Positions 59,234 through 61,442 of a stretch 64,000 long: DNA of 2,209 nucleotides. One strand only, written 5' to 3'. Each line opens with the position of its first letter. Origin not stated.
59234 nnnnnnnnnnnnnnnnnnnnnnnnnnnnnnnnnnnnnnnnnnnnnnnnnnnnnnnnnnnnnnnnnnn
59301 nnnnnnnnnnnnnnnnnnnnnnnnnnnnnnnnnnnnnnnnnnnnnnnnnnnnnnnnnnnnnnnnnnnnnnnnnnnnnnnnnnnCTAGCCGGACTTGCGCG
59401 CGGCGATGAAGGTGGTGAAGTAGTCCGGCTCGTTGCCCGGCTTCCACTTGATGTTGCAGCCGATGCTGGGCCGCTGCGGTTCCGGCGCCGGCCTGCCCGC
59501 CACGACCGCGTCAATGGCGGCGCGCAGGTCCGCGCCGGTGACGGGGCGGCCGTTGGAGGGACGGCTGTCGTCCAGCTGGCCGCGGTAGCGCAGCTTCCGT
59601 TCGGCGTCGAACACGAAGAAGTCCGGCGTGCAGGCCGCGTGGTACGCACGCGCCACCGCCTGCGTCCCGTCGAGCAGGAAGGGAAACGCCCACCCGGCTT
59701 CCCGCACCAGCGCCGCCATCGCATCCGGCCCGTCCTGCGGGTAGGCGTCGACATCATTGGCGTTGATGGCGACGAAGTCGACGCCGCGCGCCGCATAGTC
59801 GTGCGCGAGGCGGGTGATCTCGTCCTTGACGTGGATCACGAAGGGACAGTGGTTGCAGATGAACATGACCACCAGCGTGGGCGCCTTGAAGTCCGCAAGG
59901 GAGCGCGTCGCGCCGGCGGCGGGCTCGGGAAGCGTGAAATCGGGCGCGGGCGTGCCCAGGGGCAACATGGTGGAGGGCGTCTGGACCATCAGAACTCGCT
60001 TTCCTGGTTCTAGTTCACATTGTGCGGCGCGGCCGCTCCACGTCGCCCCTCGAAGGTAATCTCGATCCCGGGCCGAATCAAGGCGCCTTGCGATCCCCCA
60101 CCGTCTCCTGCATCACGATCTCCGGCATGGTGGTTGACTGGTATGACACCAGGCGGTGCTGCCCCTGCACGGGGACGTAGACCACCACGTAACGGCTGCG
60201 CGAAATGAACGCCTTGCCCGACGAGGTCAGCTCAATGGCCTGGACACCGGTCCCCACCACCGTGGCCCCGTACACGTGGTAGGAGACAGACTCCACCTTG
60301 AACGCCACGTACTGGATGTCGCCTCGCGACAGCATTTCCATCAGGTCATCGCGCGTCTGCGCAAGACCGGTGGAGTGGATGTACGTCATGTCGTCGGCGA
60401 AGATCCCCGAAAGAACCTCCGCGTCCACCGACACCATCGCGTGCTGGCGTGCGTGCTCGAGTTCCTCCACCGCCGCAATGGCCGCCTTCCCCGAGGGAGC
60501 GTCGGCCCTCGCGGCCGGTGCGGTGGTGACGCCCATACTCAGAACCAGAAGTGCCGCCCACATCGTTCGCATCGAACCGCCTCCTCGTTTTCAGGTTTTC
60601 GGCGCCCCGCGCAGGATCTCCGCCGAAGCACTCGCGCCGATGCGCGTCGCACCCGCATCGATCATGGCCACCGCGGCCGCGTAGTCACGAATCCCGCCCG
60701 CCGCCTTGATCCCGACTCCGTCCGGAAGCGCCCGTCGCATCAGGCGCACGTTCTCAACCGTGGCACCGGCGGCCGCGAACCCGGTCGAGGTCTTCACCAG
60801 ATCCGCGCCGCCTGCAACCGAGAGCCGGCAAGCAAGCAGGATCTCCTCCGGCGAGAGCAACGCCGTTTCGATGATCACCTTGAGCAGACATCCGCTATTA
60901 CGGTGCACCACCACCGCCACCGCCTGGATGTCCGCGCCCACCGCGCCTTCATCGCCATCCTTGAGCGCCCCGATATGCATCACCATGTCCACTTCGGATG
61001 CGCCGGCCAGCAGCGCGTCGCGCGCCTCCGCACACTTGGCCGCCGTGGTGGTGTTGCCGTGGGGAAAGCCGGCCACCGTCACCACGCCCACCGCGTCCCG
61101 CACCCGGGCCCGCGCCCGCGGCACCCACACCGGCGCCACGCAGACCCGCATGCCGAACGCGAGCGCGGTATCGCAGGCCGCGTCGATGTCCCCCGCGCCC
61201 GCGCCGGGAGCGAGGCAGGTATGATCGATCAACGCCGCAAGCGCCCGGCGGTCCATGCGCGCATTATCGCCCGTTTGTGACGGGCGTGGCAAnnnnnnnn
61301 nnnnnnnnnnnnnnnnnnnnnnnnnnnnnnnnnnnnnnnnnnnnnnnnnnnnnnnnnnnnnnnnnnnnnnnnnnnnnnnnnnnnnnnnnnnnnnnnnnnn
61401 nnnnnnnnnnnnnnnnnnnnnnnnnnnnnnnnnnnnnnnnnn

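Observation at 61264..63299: MbnP/MbnH-like pair (copper-binding lipoprotein plus di-heme MauG-like peroxidase) outside a methanobactin operon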

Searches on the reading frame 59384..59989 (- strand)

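Call 3: search_protein_families(library=pfam, proteins=[window:59384-59989:-], max_evalue=0.01)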
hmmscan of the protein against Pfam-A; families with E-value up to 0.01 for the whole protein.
window:59384-59989:- (201 aa): 3 families
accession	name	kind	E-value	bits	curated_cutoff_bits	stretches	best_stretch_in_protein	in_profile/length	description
PF08534.16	Redoxin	-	2e-19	70.3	26.6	1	12-144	3-139/148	Redoxin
PF00578.27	AhpC-TSA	-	3.6e-19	69.3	26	1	12-135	2-123/124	AhpC/TSA family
PF13098.12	Thioredoxin_2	-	0.00083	20.1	27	1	39-140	8-96/104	Thioredoxin-like domain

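Call 4: search_protein_families(library=ncbifam, proteins=[window:59384-59989:-], max_evalue=0.01)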
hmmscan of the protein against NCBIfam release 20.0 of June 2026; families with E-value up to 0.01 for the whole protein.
window:59384-59989:- (201 aa): 1 family
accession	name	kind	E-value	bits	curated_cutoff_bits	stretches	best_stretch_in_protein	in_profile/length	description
NF002854.0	PRK03147.1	subfamily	1.4e-06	28.4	170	1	8-133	35-152/176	thiol-disulfide oxidoreductase ResA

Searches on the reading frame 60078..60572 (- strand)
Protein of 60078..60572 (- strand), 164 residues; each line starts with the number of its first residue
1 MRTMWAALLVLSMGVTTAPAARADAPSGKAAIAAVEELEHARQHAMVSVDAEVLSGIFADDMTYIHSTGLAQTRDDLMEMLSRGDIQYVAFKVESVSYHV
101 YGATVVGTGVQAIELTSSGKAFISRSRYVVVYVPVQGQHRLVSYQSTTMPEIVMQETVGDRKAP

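Call 3: search_protein_families(library=pfam, proteins=[window:60078-60572:-], max_evalue=0.01)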
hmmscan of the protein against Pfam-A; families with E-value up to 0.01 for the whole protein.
window:60078-60572:- (164 aa): 2 families
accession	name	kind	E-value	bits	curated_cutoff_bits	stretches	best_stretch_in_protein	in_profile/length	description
PF14534.12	DUF4440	-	1.4e-16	61.3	25.2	1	35-140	1-106/107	Domain of unknown function (DUF4440)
PF13474.12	SnoaL_3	-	0.0016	19.2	22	1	43-146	9-116/121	SnoaL-like domain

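Call 4: search_protein_families(library=ncbifam, proteins=[window:60078-60572:-], max_evalue=0.01)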
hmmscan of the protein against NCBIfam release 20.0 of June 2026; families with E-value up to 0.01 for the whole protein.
window:60078-60572:- (164 aa): 0 families

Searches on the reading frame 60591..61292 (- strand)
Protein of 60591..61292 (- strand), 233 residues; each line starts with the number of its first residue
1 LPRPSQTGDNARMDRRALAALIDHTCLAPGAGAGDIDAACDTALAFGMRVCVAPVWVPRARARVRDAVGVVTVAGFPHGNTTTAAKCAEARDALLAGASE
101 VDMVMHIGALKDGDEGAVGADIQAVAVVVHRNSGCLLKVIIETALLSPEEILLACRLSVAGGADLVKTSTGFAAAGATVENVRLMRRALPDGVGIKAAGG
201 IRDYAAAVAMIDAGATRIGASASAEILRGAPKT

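Call 3: search_protein_families(library=pfam, proteins=[window:60591-61292:-], max_evalue=0.01)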
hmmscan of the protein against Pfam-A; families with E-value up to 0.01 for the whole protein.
window:60591-61292:- (233 aa): 1 family
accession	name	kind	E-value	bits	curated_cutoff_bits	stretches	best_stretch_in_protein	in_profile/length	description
PF01791.15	DeoC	-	1.6e-10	41.4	23.8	1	23-221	7-221/229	DeoC/LacD family aldolase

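Call 4: search_protein_families(library=ncbifam, proteins=[window:60591-61292:-], max_evalue=0.01)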
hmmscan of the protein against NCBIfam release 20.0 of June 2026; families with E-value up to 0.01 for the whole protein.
window:60591-61292:- (233 aa): 1 family
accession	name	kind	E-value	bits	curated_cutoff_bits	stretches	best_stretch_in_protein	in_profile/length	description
TIGR00126.1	deoC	equivalog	6.4e-64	215.3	117.3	1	18-226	2-209/211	deoxyribose-phosphate aldolase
